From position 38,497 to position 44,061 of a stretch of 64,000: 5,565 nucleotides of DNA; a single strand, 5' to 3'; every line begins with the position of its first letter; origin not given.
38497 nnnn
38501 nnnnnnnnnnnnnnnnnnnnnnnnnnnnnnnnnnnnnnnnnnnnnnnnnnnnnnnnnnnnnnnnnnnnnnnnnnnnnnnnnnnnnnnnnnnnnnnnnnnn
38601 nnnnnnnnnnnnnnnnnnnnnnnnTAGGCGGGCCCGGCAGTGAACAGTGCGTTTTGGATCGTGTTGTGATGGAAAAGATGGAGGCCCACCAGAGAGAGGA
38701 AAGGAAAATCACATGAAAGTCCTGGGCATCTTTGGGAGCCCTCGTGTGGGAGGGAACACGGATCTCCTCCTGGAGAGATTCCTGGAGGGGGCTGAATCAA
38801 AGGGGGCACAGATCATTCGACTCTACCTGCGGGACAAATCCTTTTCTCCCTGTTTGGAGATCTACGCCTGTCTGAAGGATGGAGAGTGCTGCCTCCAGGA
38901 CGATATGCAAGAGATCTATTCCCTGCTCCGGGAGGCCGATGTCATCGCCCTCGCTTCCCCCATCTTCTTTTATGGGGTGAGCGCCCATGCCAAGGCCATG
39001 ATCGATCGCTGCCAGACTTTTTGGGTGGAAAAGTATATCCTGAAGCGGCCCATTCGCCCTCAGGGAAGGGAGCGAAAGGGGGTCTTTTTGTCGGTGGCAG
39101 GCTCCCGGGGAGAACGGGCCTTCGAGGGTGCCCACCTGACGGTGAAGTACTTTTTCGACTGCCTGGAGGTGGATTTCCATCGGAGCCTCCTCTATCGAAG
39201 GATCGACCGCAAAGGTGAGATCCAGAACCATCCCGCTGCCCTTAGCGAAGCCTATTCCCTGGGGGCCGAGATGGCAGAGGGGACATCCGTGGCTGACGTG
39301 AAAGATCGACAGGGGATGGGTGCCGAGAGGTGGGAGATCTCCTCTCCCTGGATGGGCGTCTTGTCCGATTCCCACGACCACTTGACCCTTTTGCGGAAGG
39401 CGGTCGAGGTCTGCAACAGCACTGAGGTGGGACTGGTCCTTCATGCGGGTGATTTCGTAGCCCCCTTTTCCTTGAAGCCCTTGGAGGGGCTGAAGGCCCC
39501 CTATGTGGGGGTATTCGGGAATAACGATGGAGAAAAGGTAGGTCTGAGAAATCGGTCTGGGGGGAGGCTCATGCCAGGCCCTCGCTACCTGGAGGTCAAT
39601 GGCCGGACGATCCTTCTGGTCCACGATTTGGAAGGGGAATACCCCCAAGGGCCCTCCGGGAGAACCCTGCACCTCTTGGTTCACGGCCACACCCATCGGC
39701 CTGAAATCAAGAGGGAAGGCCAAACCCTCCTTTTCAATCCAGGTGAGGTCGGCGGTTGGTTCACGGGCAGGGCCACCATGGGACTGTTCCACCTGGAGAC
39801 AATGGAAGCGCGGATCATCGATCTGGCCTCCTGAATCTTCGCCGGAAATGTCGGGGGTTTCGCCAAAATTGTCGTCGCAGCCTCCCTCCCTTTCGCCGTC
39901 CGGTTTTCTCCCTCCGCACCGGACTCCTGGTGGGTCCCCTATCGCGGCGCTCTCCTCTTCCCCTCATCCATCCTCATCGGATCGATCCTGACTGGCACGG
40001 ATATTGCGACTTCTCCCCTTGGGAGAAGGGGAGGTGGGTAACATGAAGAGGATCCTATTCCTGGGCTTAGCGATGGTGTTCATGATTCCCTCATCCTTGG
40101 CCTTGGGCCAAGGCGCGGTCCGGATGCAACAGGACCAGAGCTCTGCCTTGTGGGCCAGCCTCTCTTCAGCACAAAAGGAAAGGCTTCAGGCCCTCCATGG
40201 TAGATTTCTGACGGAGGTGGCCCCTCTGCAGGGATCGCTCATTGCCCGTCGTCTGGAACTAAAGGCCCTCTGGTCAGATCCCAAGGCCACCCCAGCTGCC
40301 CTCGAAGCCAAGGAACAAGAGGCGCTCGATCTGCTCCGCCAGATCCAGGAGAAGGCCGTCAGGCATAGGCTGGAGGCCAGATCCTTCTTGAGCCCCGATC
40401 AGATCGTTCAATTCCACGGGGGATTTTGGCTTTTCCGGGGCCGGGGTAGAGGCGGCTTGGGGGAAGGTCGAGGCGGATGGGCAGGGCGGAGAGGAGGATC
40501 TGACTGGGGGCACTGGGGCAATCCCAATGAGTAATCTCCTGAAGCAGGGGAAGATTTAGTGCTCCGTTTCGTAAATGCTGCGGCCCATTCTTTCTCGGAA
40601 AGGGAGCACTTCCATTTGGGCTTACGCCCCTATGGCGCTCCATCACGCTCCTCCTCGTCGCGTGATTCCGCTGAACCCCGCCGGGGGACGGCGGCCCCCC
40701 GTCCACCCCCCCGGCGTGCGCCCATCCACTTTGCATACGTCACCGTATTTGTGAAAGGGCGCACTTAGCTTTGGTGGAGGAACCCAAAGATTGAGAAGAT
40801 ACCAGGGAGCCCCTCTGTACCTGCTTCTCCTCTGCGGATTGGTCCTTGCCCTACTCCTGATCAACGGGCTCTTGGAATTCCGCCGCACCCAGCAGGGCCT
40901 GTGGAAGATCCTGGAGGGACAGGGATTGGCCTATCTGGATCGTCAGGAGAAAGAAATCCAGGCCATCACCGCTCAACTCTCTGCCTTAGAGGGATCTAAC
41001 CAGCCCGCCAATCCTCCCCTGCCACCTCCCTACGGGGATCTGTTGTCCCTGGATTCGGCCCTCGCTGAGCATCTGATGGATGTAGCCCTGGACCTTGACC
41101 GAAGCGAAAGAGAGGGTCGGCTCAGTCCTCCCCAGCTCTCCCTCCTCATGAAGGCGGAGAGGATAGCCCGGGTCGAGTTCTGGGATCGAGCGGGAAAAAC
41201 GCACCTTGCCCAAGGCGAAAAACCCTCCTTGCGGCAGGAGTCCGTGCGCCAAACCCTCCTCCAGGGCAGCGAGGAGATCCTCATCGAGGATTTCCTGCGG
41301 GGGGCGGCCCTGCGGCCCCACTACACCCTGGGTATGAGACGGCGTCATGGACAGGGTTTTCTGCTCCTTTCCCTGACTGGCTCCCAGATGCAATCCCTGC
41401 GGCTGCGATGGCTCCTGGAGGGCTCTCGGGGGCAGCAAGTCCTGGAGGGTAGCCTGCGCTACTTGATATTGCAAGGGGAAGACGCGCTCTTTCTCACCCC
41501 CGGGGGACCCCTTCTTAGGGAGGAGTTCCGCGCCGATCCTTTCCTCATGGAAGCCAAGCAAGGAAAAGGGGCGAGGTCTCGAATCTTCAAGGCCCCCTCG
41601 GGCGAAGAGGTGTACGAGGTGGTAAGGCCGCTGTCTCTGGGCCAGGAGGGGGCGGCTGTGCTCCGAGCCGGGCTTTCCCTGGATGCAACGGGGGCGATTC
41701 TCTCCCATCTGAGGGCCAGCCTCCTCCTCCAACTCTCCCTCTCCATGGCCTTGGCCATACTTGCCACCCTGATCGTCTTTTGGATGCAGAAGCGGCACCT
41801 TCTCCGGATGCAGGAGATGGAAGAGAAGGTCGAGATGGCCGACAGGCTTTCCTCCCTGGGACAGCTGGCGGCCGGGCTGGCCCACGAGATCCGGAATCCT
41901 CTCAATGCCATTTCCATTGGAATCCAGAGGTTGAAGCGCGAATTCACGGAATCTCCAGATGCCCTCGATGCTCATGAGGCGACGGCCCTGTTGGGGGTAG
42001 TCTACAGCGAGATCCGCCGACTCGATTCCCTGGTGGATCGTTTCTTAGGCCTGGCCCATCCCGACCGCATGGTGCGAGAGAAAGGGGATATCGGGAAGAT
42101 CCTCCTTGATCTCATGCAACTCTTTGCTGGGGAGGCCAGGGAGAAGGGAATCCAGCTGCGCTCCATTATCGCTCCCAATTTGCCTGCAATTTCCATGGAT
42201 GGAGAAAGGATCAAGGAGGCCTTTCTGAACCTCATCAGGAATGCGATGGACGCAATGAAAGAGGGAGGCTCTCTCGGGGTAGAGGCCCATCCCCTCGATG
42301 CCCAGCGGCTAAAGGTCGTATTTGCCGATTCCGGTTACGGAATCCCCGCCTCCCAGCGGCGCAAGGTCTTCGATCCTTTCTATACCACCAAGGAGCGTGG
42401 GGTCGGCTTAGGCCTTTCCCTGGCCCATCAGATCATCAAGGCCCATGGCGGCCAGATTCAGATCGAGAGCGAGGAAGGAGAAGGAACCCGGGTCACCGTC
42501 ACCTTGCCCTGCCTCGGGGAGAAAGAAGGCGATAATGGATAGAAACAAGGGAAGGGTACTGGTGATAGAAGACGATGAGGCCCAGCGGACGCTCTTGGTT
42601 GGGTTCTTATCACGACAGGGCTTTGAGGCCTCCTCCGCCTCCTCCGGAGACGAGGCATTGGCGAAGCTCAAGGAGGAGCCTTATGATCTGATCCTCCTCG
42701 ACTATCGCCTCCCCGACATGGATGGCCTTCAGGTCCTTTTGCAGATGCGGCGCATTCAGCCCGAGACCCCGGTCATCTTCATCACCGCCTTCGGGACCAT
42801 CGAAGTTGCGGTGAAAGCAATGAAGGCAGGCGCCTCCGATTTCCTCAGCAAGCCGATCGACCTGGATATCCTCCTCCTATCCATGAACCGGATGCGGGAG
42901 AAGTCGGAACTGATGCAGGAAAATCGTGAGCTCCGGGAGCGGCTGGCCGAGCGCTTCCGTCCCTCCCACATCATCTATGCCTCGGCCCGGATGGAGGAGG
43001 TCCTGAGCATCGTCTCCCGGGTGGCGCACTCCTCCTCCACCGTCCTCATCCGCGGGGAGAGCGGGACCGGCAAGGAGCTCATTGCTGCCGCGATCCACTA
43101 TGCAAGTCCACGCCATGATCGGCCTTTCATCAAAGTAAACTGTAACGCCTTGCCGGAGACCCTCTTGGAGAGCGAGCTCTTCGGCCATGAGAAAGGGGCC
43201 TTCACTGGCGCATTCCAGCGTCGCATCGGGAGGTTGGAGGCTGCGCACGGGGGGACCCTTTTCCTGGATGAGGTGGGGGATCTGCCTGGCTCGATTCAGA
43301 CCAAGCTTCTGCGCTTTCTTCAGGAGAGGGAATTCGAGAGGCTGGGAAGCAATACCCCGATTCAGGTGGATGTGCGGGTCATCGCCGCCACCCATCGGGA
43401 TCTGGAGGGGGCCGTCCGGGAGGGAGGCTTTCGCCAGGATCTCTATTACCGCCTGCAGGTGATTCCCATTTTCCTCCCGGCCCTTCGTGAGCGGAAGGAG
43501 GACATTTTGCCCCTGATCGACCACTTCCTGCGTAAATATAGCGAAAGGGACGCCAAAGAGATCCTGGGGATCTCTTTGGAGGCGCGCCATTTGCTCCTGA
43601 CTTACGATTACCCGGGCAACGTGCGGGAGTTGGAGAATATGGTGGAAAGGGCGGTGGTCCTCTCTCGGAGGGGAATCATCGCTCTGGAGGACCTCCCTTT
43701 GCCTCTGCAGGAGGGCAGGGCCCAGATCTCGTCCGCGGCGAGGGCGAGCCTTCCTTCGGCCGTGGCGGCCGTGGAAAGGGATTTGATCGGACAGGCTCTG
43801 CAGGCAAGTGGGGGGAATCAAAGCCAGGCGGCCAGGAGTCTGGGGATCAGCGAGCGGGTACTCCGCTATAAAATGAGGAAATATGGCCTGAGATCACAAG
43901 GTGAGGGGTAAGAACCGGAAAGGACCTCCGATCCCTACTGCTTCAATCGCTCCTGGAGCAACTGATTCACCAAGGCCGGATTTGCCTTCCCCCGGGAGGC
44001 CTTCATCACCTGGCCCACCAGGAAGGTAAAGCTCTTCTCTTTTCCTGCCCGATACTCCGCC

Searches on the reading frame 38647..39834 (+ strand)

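Call 87: search_protein_families(library=pfam, proteins=[window:38647-39834:+], max_evalue=0.001)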
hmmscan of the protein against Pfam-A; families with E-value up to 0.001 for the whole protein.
window:38647-39834:+ (395 aa): 4 families
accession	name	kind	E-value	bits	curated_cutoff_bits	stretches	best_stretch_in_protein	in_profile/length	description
PF12850.12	Metallophos_2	-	1.1e-29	103.9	27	1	237-385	4-153/154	Calcineurin-like phosphoesterase superfamily domain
PF03358.20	FMN_red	-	3.5e-20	72.6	24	1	23-153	1-117/152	NADPH-dependent FMN reductase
PF02525.22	Flavodoxin_2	-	3.8e-09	37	27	1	23-159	1-141/198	Flavodoxin-like fold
PF00149.33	Metallophos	-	1.2e-05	26.3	21.5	1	238-310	5-86/191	Calcineurin-like phosphoesterase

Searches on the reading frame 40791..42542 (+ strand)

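Call 19: search_protein_families(library=pfam, proteins=[window:40791-42542:+], max_evalue=0.00001)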
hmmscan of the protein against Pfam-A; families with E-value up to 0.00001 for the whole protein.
window:40791-42542:+ (583 aa): 2 families
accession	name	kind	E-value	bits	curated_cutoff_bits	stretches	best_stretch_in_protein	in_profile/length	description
PF02518.31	HATPase_c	-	9.8e-25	87.6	26.4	1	470-573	2-108/111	Histidine kinase-, DNA gyrase B-, and HSP90-like ATPase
PF00512.31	HisKA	-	7.6e-12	45.5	26.9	1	356-423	2-62/66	His Kinase A (phospho-acceptor) domain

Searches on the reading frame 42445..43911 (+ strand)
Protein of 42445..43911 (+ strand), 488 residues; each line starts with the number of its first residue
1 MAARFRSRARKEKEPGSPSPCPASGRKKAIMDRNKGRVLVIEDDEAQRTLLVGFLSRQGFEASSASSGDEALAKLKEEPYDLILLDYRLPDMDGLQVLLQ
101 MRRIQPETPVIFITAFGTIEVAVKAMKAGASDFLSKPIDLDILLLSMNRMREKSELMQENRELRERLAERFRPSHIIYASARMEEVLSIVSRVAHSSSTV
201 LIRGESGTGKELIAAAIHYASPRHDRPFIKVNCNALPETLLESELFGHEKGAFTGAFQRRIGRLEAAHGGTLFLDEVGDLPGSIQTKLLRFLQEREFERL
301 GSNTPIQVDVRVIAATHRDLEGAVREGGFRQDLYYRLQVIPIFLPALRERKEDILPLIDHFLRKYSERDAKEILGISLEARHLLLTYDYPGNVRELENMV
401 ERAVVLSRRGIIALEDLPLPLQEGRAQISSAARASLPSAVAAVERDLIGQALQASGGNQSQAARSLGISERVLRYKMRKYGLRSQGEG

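Call 19: search_protein_families(library=pfam, proteins=[window:42445-43911:+], max_evalue=0.00001)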
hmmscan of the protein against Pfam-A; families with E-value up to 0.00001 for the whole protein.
window:42445-43911:+ (488 aa): 6 families
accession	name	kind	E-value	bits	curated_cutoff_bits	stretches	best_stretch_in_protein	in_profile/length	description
PF00158.32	Sigma54_activat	-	9.8e-73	243.8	20.2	1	176-342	1-167/168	Sigma-54 interaction domain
PF00072.30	Response_reg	-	5.4e-32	110.7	30.2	1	38-144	1-107/111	Response regulator receiver domain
PF25601.1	AAA_lid_14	-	1.8e-26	92.2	27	1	348-428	1-81/87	AAA+ ATPase lid domain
PF14532.12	Sigma54_activ_2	-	7.5e-16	59.1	25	1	180-347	4-138/138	Sigma-54 interaction domain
PF02954.25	HTH_8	-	1.8e-15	56.8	22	1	440-480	2-42/42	Bacterial regulatory protein, Fis family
PF07728.20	AAA_5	-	4.3e-07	30.5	22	1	200-318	2-123/139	AAA domain (dynein-related subfamily)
